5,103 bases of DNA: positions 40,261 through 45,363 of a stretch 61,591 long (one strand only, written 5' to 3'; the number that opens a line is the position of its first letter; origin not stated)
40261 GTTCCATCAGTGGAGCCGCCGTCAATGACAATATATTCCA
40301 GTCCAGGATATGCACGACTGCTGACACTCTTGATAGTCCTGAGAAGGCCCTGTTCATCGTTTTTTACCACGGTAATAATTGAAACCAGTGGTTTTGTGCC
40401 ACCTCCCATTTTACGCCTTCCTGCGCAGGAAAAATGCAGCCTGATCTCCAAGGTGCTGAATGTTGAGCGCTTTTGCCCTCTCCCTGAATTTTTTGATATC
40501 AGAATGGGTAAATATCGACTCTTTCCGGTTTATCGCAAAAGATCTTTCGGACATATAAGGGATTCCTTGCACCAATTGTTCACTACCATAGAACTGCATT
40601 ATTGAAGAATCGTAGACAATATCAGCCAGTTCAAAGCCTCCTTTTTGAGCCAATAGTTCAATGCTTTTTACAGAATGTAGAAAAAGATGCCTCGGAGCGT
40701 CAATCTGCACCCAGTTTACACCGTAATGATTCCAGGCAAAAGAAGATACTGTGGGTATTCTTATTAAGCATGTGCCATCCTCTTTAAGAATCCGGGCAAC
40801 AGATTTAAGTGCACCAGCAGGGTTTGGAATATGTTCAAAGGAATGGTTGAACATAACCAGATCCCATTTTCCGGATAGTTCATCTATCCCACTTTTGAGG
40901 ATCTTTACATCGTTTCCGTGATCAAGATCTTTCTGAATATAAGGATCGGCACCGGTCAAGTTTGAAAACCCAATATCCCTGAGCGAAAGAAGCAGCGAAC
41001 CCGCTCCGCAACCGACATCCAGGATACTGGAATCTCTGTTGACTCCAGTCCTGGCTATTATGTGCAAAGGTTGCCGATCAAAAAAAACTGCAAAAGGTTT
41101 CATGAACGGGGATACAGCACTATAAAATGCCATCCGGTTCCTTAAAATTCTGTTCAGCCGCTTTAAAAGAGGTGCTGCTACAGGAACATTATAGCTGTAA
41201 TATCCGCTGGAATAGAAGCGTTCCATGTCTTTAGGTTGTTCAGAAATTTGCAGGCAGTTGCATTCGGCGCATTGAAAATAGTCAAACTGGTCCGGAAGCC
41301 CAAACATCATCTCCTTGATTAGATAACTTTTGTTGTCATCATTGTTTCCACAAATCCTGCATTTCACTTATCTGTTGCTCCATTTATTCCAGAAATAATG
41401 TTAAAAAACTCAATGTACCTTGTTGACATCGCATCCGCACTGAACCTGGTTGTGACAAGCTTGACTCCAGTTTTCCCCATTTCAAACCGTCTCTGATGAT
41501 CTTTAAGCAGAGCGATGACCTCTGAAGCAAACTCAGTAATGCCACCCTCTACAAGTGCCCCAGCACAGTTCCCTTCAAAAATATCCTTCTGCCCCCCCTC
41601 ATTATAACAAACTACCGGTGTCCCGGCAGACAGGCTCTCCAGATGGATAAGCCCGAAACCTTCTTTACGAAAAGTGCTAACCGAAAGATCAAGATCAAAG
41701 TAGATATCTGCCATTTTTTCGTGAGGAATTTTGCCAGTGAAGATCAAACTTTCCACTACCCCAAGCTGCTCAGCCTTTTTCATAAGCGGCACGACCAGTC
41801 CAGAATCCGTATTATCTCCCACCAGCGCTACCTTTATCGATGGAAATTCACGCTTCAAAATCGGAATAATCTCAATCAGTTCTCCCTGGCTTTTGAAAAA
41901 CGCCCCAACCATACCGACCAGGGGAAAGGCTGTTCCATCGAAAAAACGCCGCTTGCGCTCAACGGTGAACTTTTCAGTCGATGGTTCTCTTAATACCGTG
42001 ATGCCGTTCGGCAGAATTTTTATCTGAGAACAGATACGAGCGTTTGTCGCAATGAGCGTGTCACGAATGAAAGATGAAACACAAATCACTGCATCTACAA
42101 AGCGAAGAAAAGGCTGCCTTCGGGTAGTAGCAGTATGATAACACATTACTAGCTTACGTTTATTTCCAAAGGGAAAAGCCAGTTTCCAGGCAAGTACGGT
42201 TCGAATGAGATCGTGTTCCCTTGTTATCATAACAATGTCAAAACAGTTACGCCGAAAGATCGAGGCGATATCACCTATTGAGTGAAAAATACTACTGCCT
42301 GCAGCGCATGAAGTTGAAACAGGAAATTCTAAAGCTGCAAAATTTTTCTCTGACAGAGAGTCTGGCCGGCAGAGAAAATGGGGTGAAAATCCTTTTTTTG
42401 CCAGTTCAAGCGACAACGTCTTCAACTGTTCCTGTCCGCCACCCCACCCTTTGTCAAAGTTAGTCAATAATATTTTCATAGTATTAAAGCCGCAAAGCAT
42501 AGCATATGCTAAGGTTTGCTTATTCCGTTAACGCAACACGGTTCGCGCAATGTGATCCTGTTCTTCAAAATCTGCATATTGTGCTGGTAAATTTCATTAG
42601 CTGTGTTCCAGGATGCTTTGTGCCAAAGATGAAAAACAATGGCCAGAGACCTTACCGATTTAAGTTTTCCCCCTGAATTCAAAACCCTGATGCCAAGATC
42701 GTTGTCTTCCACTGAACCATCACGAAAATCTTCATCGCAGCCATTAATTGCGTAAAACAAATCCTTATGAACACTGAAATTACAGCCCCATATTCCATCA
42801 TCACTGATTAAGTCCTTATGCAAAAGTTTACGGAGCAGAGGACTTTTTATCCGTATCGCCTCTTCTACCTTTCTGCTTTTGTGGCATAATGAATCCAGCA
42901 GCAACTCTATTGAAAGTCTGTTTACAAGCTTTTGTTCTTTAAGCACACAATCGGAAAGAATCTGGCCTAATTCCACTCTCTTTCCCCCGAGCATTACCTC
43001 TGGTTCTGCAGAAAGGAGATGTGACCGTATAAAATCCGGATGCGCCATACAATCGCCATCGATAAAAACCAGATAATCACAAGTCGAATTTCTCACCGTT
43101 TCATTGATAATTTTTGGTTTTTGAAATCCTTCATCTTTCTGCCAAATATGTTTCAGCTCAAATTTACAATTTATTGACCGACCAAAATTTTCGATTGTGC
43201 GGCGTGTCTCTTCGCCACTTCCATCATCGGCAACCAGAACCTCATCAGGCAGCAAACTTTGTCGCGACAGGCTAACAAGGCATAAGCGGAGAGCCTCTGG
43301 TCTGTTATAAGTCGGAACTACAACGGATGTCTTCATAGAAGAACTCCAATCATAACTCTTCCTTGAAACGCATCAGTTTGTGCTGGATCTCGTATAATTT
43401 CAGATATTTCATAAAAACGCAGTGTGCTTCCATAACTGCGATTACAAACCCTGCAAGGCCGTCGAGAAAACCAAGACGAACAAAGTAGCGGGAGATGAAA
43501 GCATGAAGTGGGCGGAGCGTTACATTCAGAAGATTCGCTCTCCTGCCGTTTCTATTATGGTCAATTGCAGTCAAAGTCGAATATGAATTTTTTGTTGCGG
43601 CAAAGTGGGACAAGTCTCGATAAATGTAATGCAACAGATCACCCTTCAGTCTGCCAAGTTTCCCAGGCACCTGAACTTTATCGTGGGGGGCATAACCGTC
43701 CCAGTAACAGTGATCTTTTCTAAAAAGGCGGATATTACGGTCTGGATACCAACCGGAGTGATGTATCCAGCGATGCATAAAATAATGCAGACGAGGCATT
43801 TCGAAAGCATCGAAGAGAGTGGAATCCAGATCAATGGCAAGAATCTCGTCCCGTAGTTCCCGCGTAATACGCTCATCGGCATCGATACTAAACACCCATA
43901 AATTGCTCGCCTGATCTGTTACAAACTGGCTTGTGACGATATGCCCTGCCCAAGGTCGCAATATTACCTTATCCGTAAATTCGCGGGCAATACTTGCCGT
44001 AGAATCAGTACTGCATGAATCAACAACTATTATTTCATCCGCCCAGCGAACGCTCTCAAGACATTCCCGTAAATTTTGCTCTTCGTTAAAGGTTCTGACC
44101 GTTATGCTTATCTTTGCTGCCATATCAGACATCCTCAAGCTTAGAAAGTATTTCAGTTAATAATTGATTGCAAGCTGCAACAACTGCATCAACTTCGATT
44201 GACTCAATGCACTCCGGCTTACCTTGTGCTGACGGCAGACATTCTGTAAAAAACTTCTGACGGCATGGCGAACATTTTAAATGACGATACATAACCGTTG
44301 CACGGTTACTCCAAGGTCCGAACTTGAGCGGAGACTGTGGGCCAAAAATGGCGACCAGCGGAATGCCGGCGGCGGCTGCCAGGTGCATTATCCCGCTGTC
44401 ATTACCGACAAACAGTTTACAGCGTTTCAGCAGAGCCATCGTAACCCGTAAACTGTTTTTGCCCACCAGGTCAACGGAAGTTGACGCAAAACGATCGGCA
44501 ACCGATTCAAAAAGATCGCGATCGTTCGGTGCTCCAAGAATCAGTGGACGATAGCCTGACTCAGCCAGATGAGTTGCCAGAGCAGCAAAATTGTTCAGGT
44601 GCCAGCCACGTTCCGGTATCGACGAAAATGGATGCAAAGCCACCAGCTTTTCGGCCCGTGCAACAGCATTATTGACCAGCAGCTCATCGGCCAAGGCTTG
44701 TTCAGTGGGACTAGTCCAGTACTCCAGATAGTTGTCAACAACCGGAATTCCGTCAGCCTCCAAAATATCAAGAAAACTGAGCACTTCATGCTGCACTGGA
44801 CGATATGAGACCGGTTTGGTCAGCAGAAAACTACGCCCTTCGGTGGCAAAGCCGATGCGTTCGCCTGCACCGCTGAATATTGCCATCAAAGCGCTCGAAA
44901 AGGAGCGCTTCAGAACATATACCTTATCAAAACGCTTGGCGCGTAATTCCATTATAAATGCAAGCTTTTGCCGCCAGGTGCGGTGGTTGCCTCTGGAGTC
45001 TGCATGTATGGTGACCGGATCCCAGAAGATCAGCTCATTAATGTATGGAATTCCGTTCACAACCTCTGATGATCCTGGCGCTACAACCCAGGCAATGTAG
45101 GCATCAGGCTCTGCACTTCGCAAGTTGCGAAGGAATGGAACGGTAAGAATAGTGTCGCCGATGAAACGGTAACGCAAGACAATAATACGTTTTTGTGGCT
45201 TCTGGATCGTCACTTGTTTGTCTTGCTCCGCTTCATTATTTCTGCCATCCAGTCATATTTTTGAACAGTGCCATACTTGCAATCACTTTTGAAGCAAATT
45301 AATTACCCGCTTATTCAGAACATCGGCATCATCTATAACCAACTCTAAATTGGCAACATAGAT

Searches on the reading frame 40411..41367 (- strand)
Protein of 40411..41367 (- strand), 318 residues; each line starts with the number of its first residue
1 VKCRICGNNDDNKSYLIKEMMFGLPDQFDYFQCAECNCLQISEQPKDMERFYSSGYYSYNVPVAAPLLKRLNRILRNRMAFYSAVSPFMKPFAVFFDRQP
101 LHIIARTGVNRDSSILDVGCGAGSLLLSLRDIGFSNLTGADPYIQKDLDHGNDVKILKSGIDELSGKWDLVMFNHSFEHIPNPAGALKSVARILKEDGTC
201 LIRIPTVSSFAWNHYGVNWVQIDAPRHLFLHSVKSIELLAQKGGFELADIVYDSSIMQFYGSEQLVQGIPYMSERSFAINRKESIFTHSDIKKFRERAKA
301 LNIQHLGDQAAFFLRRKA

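Call 21: search_protein_families(library=pfam, proteins=[window:40411-41367:-], max_evalue=0.00001)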
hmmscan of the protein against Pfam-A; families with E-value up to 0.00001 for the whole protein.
window:40411-41367:- (318 aa): 5 families
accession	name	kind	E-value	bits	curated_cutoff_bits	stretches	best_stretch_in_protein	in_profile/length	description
PF13489.12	Methyltransf_23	-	1.2e-25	90.6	27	1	100-247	9-161/164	Methyltransferase domain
PF08241.18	Methyltransf_11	-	4.6e-11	43.6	21.2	1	116-202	1-95/95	Methyltransferase domain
PF08242.18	Methyltransf_12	-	2.3e-08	35.1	30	1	116-199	1-97/98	Methyltransferase domain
PF13847.12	Methyltransf_31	-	4.7e-08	33.3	27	1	112-204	4-111/145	Methyltransferase domain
PF13649.12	Methyltransf_25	-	7.2e-08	33.5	27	1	115-198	1-97/97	Methyltransferase domain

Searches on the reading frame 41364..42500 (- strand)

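Call 21: search_protein_families(library=pfam, proteins=[window:41364-42500:-], max_evalue=0.00001)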
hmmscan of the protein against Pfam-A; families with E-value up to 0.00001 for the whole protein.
window:41364-42500:- (378 aa): 3 families
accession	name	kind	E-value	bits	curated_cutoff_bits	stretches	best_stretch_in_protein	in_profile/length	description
PF00534.26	Glycos_transf_1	-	8.2e-23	81.2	26.4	1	193-345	16-169/172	Glycosyl transferases group 1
PF13692.12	Glyco_trans_1_4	-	1.7e-18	67.6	27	1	194-334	3-142/142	Glycosyl transferases group 1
PF13439.12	Glyco_transf_4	-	9.2e-13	49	28.5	1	19-167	1-166/170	Glycosyltransferase Family 4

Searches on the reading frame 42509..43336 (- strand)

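Call 21: search_protein_families(library=pfam, proteins=[window:42509-43336:-], max_evalue=0.00001)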
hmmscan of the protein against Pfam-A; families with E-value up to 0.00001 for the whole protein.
window:42509-43336:- (275 aa): 4 families
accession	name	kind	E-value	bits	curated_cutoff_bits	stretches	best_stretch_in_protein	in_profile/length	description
PF00535.33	Glycos_transf_2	-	2.4e-18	67.1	23.3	1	4-111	1-104/168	Glycosyl transferase family 2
PF13641.12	Glyco_tranf_2_3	-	2.8e-10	41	27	1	3-107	3-108/230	Glycosyltransferase like family 2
PF10111.15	Glyco_tranf_2_2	-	4.5e-09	36.6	27.3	1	32-222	31-203/276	Glycosyltransferase like family 2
PF02709.20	Glyco_transf_7C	-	3.5e-06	27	23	1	180-240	17-78/78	N-terminal domain of galactosyltransferase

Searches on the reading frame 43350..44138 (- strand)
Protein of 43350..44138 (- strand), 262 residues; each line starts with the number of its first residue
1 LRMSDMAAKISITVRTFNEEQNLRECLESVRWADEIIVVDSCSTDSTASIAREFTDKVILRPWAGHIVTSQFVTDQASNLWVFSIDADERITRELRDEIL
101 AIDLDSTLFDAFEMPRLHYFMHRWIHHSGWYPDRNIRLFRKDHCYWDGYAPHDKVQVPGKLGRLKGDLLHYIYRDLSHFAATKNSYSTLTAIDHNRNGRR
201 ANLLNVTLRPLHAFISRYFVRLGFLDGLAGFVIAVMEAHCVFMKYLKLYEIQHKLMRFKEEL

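Call 21: search_protein_families(library=pfam, proteins=[window:43350-44138:-], max_evalue=0.00001)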
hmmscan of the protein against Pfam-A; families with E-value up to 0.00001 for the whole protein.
window:43350-44138:- (262 aa): 1 family
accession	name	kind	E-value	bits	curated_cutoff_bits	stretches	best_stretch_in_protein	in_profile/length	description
PF00535.33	Glycos_transf_2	-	8.5e-15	55.5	23.3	1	11-106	1-105/168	Glycosyl transferase family 2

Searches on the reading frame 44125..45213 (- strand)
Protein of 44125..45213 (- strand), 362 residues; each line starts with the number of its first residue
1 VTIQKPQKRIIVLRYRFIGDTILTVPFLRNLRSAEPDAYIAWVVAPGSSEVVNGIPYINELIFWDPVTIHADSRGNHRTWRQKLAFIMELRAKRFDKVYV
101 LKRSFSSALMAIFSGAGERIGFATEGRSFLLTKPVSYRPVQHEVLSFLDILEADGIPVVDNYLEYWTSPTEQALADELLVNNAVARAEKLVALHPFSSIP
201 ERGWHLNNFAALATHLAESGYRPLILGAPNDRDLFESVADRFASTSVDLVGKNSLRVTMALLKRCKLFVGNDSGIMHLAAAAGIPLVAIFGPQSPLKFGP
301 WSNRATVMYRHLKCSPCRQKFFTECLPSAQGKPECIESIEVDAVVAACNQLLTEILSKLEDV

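Call 21: search_protein_families(library=pfam, proteins=[window:44125-45213:-], max_evalue=0.00001)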
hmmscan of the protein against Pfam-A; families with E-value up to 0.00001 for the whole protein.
window:44125-45213:- (362 aa): 1 family
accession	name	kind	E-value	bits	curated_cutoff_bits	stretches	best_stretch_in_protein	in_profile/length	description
PF01075.23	Glyco_transf_9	-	7.6e-42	143.8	22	1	85-320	3-239/247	Glycosyltransferase family 9 (heptosyltransferase)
